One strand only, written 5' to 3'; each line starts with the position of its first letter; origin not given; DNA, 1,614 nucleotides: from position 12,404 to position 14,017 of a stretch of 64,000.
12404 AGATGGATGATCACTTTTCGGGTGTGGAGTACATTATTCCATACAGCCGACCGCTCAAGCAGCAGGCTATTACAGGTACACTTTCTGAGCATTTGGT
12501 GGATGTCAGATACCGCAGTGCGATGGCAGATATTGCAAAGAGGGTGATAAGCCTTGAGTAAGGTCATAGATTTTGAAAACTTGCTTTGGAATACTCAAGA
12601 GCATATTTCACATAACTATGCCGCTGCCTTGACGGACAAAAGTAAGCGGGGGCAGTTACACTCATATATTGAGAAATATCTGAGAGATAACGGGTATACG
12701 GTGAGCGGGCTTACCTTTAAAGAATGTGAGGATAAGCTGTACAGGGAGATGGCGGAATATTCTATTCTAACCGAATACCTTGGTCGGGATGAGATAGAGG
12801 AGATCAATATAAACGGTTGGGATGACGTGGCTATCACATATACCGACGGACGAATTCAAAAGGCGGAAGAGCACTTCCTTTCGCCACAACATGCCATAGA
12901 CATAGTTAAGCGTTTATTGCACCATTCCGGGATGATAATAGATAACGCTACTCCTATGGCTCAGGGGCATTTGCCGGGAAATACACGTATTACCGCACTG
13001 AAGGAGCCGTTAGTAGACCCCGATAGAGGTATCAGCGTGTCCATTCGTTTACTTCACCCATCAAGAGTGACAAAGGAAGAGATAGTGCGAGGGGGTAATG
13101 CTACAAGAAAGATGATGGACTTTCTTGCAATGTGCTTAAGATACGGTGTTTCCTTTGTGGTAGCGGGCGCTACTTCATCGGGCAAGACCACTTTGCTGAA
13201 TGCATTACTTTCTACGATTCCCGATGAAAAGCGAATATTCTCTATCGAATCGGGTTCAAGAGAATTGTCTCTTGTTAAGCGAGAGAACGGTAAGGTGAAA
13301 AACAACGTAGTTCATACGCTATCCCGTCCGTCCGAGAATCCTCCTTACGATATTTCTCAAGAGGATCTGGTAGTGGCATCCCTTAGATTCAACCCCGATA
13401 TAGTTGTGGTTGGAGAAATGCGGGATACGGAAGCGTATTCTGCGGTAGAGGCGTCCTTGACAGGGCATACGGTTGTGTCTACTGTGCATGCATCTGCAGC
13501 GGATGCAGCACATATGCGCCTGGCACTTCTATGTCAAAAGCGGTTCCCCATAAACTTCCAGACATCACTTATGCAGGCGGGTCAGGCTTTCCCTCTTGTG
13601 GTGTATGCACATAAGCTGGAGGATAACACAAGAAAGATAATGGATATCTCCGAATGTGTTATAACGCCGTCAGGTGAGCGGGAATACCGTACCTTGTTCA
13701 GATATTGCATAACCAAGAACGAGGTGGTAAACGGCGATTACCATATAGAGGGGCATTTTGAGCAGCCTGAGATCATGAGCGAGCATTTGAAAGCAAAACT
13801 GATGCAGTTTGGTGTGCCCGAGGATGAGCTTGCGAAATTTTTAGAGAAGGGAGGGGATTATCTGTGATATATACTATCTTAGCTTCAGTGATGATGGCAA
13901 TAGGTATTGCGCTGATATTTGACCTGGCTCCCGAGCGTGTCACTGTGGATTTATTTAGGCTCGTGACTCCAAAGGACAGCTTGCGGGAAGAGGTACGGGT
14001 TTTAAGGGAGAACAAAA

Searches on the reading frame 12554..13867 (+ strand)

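Call 26: search_protein_families(library=pfam, proteins=[window:12554-13867:+])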
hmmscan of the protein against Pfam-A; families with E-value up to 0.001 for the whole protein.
window:12554-13867:+ (437 aa): 1 family
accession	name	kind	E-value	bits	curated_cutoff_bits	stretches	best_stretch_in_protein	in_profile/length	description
PF00437.27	T2SSE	-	8.6e-33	113.9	24.9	1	81-339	16-271/370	Type II/IV secretion system protein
